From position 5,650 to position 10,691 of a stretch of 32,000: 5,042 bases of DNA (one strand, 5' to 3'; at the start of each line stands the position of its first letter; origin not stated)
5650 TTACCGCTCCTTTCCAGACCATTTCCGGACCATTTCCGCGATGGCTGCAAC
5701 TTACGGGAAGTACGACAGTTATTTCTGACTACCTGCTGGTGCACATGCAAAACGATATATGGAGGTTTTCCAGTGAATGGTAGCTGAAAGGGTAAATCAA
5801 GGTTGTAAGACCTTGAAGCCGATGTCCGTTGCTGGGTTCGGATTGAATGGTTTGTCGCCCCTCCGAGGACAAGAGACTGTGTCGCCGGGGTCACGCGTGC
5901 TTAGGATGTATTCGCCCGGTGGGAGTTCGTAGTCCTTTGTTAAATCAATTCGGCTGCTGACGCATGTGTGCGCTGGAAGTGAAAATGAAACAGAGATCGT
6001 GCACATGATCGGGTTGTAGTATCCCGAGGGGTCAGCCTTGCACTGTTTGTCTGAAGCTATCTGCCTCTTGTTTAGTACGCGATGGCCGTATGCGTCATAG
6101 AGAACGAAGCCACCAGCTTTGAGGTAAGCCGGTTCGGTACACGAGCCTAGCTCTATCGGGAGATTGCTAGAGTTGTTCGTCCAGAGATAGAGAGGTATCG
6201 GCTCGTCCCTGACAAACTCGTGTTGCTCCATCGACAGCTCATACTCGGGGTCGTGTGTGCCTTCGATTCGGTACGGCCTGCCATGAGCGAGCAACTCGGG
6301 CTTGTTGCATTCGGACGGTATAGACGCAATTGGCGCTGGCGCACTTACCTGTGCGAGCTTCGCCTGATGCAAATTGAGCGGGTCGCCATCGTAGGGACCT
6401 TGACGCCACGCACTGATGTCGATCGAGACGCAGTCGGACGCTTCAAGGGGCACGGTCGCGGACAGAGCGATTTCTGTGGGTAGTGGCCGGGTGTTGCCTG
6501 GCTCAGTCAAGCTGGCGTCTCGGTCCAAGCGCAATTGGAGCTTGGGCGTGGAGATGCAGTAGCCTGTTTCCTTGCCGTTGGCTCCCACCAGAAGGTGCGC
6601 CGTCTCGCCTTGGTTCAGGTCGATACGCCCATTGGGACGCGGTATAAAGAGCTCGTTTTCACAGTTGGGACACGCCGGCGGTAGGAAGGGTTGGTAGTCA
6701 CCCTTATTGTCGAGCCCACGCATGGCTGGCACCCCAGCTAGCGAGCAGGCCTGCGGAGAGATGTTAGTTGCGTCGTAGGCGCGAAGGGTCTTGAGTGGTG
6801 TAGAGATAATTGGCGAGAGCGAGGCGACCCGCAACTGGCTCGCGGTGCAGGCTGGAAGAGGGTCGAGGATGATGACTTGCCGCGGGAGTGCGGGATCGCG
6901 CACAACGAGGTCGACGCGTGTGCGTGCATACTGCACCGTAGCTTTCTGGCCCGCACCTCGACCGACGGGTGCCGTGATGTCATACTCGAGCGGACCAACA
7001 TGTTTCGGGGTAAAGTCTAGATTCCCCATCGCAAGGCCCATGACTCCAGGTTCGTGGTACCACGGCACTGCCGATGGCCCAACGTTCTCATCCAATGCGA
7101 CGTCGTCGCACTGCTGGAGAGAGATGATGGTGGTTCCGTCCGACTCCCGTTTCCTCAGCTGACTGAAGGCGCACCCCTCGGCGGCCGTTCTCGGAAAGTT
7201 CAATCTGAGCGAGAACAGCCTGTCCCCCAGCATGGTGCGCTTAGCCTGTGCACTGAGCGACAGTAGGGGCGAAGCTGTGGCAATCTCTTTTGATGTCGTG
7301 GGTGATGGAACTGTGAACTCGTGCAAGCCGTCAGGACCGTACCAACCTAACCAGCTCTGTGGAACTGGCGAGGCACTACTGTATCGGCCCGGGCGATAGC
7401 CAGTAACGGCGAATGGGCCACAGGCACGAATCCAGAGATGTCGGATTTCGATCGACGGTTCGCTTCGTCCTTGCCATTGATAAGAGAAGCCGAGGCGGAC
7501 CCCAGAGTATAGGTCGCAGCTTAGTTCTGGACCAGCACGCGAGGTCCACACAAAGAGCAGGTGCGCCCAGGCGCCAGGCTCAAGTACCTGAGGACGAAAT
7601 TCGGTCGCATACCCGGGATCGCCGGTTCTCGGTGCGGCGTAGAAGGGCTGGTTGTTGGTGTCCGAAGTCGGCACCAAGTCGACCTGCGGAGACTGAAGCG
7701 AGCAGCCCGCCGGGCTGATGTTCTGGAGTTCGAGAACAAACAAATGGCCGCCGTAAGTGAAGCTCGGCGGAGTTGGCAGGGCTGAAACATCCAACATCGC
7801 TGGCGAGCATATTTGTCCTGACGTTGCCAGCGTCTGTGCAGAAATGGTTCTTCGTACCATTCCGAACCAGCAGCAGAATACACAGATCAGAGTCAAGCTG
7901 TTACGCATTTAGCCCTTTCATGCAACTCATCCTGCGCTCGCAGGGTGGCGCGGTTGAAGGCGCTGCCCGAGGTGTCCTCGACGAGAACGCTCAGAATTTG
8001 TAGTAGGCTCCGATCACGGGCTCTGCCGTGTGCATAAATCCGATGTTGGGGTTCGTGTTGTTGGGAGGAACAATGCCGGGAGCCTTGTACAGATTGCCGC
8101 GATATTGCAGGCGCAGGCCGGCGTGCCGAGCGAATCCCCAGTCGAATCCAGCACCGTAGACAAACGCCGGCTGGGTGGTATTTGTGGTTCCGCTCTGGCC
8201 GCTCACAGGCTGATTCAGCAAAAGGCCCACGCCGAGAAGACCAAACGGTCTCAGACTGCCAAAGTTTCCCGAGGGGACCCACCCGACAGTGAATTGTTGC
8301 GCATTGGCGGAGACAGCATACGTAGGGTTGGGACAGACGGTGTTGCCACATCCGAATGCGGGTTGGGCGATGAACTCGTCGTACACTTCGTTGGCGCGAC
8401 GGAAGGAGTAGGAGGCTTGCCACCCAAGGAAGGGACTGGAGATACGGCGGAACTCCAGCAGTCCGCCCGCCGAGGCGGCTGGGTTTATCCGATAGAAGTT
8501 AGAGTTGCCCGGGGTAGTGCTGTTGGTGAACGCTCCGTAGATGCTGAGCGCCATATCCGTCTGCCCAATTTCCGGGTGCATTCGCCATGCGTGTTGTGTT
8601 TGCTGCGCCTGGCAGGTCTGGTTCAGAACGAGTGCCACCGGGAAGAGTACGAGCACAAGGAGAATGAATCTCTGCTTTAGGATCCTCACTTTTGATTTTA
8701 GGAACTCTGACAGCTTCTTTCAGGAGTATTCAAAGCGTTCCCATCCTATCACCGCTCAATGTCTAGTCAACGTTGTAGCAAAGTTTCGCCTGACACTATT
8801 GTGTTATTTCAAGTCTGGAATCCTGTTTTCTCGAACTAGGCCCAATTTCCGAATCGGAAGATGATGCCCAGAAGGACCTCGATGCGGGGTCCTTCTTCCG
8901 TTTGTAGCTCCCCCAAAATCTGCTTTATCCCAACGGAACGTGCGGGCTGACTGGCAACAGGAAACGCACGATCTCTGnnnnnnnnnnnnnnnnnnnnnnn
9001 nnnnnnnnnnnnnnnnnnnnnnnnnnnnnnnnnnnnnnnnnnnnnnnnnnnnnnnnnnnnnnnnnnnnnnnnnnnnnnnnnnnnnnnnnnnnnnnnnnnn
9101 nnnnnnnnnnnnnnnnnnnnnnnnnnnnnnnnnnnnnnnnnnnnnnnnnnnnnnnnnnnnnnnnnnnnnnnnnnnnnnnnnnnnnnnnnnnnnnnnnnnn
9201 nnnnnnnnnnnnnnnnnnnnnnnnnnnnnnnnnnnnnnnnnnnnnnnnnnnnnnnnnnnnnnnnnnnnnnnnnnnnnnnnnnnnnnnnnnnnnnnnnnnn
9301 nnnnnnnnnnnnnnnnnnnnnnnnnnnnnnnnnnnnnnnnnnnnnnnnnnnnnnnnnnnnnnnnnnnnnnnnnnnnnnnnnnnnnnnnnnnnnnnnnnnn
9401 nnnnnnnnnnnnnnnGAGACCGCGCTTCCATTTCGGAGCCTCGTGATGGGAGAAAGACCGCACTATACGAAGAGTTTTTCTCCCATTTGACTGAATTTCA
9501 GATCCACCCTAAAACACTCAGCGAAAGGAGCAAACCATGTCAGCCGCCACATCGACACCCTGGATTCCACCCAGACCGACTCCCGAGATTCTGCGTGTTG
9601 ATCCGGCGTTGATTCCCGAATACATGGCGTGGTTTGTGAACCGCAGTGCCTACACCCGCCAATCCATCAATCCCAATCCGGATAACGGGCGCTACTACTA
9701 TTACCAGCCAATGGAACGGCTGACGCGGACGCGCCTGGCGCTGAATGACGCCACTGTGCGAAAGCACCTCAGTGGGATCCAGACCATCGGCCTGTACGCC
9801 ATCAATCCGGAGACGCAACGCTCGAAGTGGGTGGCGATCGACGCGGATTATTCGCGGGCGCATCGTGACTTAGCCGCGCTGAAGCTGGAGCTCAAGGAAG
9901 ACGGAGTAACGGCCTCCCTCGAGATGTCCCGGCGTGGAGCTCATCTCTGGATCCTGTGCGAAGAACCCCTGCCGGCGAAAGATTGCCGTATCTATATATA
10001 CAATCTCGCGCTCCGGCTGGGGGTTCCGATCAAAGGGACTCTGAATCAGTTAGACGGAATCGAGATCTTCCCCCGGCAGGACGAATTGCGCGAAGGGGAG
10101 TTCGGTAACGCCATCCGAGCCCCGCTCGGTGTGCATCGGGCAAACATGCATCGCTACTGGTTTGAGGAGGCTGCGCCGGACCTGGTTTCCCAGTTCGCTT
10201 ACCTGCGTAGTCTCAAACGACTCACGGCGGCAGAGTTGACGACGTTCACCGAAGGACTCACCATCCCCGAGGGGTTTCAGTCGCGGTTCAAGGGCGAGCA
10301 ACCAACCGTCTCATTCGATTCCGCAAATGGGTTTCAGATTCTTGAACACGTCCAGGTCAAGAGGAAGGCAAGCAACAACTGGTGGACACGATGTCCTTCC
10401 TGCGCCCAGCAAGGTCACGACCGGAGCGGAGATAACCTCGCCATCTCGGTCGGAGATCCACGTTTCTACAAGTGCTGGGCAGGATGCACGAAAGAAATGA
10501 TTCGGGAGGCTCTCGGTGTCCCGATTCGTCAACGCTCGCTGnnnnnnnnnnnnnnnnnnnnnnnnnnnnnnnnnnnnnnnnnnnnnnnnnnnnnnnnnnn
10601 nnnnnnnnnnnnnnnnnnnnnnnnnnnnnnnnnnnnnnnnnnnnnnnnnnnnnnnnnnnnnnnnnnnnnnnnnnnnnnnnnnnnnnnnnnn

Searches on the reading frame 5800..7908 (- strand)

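Call 11: search_protein_families(library=pfam, proteins=[window:5800-7908:-], max_evalue=0.01)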
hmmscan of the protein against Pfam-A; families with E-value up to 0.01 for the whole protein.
window:5800-7908:- (703 aa): 1 family
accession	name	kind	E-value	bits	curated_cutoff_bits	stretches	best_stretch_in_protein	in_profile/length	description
PF14016.12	DUF4232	-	3.1e-08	34.3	27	1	354-484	1-113/129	Domain of unknown function (DUF4232)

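Call 77: search_protein_families(library=padloc, proteins=[window:5800-7908:-], max_evalue=0.001)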
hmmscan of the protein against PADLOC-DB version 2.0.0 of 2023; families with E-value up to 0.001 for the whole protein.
window:5800-7908:- (703 aa): 0 families

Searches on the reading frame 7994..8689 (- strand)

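Call 78: search_protein_families(library=pfam, proteins=[window:7994-8689:-], max_evalue=0.01)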
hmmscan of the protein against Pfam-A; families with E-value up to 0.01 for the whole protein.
window:7994-8689:- (232 aa): 1 family
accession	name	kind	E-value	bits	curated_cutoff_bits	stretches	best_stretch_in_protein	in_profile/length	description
PF13505.12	OMP_b-brl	-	1.2e-07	32.5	28.7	1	16-219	3-162/175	Outer membrane protein beta-barrel domain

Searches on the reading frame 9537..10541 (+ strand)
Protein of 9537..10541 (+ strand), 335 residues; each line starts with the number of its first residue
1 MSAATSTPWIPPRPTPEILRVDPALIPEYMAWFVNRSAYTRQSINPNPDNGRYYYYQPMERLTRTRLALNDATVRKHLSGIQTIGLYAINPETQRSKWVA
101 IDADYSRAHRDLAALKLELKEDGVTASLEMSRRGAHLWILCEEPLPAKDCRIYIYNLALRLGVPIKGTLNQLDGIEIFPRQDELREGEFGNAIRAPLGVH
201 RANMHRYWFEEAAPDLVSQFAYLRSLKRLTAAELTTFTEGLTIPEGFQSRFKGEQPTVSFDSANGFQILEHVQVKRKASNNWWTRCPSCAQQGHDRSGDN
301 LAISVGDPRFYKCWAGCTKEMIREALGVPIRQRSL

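Call 11: search_protein_families(library=pfam, proteins=[window:9537-10541:+], max_evalue=0.01)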
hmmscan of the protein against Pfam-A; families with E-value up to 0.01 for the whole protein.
window:9537-10541:+ (335 aa): 1 family
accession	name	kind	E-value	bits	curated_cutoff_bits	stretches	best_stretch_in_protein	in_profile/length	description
PF22548.2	AEP-TOTE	-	1.4e-25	90.7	27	1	63-235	55-228/230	TOTE conflict system, Archaeo-Eukaryotic Primase domain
